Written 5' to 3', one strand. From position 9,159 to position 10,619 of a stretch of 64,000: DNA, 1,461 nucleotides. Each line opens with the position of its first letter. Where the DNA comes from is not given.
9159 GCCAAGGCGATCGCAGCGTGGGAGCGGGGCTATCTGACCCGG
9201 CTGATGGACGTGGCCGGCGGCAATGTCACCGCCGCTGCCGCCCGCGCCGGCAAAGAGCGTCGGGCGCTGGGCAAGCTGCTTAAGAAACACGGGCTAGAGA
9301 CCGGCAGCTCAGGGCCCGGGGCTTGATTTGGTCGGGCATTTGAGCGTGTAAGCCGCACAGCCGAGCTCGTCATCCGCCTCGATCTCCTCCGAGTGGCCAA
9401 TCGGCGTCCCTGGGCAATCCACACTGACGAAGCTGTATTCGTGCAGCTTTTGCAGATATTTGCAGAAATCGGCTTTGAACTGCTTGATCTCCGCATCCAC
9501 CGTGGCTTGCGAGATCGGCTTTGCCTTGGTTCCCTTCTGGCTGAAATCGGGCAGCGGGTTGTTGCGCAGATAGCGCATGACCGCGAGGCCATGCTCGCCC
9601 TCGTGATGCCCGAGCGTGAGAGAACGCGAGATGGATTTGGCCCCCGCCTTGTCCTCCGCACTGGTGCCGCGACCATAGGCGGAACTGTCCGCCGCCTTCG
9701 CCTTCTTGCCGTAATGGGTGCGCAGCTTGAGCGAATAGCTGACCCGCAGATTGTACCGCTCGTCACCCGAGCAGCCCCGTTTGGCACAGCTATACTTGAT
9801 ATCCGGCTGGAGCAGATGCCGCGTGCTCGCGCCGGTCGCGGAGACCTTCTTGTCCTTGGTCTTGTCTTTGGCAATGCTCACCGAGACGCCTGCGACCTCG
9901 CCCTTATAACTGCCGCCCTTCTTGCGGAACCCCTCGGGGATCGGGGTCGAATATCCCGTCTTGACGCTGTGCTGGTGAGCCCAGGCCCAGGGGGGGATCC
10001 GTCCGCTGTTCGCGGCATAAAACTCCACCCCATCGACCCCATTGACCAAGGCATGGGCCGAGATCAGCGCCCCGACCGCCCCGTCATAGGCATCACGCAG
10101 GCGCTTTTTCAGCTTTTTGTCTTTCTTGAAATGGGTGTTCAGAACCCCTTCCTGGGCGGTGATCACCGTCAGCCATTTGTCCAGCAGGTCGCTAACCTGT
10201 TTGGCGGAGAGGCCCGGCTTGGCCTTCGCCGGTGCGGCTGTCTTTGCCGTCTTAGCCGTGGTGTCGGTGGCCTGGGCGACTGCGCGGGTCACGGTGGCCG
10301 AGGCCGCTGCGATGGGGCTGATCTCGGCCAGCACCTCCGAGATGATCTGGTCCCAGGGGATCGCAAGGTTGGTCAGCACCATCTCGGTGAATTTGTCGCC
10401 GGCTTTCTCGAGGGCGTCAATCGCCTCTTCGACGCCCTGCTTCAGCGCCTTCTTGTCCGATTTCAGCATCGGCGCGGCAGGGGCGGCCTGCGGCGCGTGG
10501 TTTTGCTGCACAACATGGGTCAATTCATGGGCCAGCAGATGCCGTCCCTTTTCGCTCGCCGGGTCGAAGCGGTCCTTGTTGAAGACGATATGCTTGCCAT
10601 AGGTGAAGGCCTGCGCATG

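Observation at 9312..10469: DUF4157 effector candidate carries a 385-aa Lys-rich C-terminal domain that matches no family I recognise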

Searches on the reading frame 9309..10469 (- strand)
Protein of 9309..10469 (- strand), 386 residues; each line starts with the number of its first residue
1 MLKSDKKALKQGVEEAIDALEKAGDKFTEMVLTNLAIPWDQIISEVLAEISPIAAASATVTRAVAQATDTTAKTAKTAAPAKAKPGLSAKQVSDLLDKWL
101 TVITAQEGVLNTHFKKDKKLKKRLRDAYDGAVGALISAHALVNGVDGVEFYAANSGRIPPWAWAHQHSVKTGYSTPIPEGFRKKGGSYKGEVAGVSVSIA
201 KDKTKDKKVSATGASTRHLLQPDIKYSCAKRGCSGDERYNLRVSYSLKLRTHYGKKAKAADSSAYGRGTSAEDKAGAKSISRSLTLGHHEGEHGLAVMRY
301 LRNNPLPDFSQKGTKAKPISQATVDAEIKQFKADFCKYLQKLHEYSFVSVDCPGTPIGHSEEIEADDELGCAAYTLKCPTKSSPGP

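Call 5: search_protein_families(library=pfam, proteins=[window:9309-10469:-], max_evalue=10)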
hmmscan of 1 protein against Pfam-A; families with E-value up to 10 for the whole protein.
window:9309-10469:- (386 aa): 1 family
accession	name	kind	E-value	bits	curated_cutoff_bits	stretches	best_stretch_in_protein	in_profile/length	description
PF05633.16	ROH1-like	-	0.11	12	21.5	1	78-149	53-127/384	Protein ROH1-like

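Call 6: search_protein_families(library=ncbifam, proteins=[window:9309-10469:-], max_evalue=10)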
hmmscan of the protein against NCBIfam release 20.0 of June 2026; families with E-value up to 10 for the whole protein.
window:9309-10469:- (386 aa): 0 families

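Call 7: search_solved_structures(query=window:9309-10469:-, max_evalue=10, show_alignments=2)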
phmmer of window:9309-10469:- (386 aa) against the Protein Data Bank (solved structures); distinct sequences matched with E-value up to 10: 1.
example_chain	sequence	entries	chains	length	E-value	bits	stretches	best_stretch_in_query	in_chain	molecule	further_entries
1ama_A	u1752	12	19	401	1.8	11.1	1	152-211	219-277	ASPARTATE AMINOTRANSFERASE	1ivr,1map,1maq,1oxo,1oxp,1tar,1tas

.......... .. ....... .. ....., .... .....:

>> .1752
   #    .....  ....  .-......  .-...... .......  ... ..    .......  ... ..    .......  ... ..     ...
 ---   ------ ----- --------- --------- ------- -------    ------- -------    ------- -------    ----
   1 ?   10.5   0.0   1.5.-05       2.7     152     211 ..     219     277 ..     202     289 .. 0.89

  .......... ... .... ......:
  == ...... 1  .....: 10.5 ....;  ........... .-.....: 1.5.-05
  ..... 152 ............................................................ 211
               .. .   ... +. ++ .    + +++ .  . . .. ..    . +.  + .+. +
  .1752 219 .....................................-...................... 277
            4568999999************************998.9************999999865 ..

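Call 8: find_homologous_proteins(query=window:9309-10469:-, max_evalue=0.001)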
Query window:9309-10469:- (386 aa): 5 proteins with E <= 0.001 among 8000 candidates.
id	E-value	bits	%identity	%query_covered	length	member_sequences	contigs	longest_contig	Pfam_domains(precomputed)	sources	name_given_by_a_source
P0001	1.9e-252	855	100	100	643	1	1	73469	PF13699.12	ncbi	ncbi:MAG: DUF4157 domain-containing protein [Pseudomonadota bacterium]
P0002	1.1e-55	208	41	74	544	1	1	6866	PF13699.12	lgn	-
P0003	1.5e-53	201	39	74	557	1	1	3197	PF13699.12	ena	-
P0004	5.1e-53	199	40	74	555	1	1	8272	PF13699.12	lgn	-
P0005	2.5e-43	167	37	68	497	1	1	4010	PF13699.12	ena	-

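Call 15: find_encoding_contigs(protein=P0004, flank=8000, max_places=3)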
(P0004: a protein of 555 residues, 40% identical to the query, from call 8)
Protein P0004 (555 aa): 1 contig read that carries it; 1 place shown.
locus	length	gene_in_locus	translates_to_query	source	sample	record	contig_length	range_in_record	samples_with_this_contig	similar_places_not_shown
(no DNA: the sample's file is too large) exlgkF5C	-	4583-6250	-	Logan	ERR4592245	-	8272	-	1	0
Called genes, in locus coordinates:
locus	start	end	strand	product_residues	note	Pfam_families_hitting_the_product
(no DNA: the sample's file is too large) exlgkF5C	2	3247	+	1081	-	?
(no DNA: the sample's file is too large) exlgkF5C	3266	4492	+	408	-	-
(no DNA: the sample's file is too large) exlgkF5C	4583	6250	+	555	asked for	PF13699:eCIS_core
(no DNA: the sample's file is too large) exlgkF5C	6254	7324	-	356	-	PF00004:AAA (faint), PF00158:Sigma54_activat, PF14532:Sigma54_activ_2, PF07728:AAA_5 (weak), PF25601:AAA_lid_14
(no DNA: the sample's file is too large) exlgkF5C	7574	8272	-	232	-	?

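Call 16: find_encoding_contigs(protein=P0002, flank=8000, max_places=3)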
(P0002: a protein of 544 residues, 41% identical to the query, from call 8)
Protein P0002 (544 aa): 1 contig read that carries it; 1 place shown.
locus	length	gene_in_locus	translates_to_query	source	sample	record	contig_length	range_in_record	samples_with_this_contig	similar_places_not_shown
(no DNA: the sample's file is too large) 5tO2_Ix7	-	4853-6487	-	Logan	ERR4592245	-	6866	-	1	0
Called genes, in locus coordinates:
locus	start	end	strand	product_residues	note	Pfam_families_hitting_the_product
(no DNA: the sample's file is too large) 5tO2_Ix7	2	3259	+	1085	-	?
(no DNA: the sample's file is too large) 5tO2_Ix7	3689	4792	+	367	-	PF13699:eCIS_core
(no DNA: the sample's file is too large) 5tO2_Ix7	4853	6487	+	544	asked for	PF13699:eCIS_core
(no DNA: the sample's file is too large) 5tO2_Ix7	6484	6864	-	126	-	?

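Call 27: predict_structure(alignment_id=A2)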
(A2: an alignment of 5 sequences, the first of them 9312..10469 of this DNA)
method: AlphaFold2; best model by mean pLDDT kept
length: 386 residues; sequences in the alignment: 5
mean_pLDDT: 55.7   pTM: 0.45
mean pLDDT of the five models: 55.7, 55.5, 55.4, 54.7, 53.2
residues with pLDDT >= 90: 0; 70-90: 65; 50-70: 198; < 50: 123
segments of 3 or more residues with pLDDT < 50: 1-4, 33-37, 50-86, 165-181, 204-212, 229-233, 255-290, 382-386
pLDDT, mean of each block of 10 residues (from residue 1): 54 69 63 49 53 37 29 24 45 64 60 70 71 68 59 53 40 38 59 62 50 56 58 56 67 48 33 31 35 59 64 69 82 81 64 55 73 77 42
secondary structure, 60 per line:
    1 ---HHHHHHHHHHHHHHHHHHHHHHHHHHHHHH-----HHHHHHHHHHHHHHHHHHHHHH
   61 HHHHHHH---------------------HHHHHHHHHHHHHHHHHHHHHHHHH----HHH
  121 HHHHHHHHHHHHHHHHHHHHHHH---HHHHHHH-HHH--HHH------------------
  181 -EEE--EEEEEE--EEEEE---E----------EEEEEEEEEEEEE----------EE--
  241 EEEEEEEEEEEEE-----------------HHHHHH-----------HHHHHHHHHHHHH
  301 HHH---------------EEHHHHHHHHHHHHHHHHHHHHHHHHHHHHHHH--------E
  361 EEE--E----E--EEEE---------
elements in order: H4-33 H39-67 H89-113 H118-143 H147-153 E182-184 E187-192 E195-199 E214-226 E241-253 H271-276 H288-303 H321-351 E360-363 E374-377

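Call 28: search_protein_representatives(protein=window:9312-10469:-)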
Query: 386 residues. Proteins with E-value up to 0.001 (for the whole library): 331; up to 1e-10: 116; up to 1e-30: 12. The best 150 are listed.
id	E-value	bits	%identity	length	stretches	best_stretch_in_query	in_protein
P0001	5.9e-253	855.0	100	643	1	1-386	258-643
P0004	1.6e-53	198.8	41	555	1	94-378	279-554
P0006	7.1e-43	163.8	34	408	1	41-378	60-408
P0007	1.3e-34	136.6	36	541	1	55-356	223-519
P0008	1.4e-34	136.5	34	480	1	57-355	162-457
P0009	3.1e-34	135.4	34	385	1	93-357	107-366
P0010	9.4e-34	133.8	33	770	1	89-379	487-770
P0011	1.6e-32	129.7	33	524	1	96-362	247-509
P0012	5.3e-32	128.0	35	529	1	90-358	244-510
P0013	7.2e-32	127.6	34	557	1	94-362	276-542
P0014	4.0e-31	125.2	35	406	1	72-356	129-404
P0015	9.1e-31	124.0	33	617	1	81-362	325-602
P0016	1.1e-30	123.8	35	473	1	98-358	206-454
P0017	6.5e-30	121.2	34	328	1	71-355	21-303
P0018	9.4e-29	117.4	30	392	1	78-362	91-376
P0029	9.7e-27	110.7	30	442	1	59-363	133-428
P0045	4.5e-22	95.4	30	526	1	90-356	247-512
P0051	8.4e-21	91.2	29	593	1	104-354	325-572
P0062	7.5e-18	81.5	37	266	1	164-356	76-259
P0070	5.4e-14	68.8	32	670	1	90-357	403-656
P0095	4.3e-12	62.5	35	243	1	175-356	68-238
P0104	1.7e-11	60.6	40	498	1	243-359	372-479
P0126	2.5e-10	56.7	36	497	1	173-342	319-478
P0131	7.3e-10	55.2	33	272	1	169-355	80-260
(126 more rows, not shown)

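Call 34: search_solved_structures(query=A3, max_evalue=10, show_alignments=3)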
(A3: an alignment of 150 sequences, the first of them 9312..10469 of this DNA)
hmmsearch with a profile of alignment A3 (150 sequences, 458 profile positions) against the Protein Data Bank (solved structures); distinct sequences matched with E-value up to 10: 7.
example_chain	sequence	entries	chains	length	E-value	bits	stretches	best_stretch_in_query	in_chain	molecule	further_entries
5na2_A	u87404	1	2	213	0.39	13.1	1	168-239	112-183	Capsid protein (p24)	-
7eko_N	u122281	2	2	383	0.48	12.9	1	156-226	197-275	ATP-dependent Clp protease proteolytic subunit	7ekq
8sdj_A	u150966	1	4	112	0.54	12.7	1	146-215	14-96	Pyrin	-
8th8_S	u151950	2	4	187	0.83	12.1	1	75-207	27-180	Coiled-coil domain-containing protein 153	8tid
7bo9_A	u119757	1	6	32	1.9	10.9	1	394-418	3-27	CC-Type2-(VaYd)4-Y3F-W19(BrPhe)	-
2oi8_A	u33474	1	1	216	2.3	10.6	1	196-269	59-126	Putative regulatory protein SCO4313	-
6dm9_B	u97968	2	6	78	2.9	10.3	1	163-234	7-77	DHD15_extended_B | DHD15_closed_B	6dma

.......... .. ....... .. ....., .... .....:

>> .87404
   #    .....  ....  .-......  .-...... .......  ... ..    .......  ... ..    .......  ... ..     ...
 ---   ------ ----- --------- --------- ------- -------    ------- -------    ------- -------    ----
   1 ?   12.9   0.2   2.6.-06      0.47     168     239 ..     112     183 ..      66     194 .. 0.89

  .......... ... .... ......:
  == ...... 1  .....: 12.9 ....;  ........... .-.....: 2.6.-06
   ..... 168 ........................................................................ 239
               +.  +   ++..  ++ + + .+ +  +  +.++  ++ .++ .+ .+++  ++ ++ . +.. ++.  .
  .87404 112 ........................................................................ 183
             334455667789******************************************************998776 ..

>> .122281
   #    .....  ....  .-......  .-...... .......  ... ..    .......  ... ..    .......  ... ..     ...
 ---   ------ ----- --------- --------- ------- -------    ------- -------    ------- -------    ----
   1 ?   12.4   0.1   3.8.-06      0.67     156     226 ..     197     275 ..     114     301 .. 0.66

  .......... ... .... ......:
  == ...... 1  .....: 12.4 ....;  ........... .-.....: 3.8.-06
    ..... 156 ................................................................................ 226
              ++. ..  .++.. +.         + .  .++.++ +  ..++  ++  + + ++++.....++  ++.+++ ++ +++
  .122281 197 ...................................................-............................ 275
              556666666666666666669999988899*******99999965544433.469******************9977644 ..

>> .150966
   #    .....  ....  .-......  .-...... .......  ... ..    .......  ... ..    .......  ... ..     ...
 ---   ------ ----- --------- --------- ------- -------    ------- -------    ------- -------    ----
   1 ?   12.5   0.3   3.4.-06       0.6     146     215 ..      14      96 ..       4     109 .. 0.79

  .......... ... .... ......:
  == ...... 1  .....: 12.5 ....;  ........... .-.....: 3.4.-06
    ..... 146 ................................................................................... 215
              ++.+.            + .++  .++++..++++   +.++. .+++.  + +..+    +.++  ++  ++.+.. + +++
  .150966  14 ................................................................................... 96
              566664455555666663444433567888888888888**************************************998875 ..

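Call 60: list_cluster_members(proteins=[P0104, P0070, P0029, P0051, P0010, P0008, P0172, P0017, P0045, P0126])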
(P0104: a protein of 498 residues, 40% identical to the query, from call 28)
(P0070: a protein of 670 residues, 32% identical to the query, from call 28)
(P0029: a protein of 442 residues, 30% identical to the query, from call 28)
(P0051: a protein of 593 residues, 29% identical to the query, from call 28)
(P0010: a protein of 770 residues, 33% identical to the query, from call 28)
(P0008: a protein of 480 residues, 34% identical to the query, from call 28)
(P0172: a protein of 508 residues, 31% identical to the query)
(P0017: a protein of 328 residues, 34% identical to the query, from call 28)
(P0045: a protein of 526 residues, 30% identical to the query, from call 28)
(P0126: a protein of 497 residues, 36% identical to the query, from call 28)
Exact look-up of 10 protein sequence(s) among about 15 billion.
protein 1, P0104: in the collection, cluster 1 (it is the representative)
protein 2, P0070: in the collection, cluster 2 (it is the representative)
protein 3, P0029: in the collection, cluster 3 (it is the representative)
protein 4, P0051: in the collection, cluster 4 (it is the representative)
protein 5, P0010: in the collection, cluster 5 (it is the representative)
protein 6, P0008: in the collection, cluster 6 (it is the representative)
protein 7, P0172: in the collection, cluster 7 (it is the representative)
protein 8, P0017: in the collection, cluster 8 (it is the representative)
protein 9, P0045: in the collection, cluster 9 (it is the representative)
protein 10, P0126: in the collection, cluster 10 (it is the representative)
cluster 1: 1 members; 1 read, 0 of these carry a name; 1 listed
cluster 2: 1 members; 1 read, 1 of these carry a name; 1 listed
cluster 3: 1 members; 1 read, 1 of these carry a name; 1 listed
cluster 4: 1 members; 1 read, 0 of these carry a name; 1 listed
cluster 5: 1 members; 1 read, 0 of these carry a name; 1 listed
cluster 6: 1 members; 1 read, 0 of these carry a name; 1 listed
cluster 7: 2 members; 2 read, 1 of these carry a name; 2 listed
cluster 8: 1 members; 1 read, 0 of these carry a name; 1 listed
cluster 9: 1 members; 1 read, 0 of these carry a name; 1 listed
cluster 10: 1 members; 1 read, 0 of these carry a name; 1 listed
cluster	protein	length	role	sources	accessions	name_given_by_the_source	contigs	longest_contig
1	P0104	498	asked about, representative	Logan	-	-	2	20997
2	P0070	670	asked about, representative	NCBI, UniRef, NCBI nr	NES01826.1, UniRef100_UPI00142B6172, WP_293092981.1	MAG: DUF4157 domain-containing protein [Okeania sp. SIO2F4] | eCIS core domain-containing protein n=1 Tax=Okeania sp. SIO2F4 TaxID=2607790 ... | DUF4157 domain-containing protein [Okeania sp. SIO2F4]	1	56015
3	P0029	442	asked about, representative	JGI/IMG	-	hypothetical protein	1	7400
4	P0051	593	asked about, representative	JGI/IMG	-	-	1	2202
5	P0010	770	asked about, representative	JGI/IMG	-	-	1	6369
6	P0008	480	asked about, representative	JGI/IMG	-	-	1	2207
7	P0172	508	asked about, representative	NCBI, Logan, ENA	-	-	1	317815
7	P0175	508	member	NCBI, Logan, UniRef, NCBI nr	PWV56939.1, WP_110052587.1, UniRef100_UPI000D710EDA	DUF4157 domain-containing protein [Chitinophaga sp. S165] | eCIS core domain-containing protein n=1 Tax=Chitinophaga sp. S165 TaxID=2135462 ...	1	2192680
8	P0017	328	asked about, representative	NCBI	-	-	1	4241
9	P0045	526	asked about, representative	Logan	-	-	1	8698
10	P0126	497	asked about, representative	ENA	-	-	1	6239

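Call 66: search_protein_families(library=pfam, proteins=[P0062, P0131, P0095], max_evalue=1)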
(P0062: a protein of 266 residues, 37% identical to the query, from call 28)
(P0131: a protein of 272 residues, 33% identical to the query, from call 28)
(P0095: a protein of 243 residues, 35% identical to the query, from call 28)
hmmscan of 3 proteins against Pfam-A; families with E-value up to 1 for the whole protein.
P0062 (266 aa): 2 families
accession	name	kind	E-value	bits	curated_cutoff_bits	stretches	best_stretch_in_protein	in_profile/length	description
PF06013.18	WXG100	-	0.03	15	27.3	1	221-251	43-73/86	Proteins of 100 residues with WXG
PF08231.17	SYF2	-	0.042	14.6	23.5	1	222-251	43-72/154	SYF2 splicing factor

P0131 (272 aa): 1 family
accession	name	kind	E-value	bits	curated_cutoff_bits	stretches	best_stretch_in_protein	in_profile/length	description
PF24851.1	DUF7725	-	0.11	12.9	25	1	133-157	37-61/73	Domain of unknown function (DUF7725)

P0095 (243 aa): 0 families
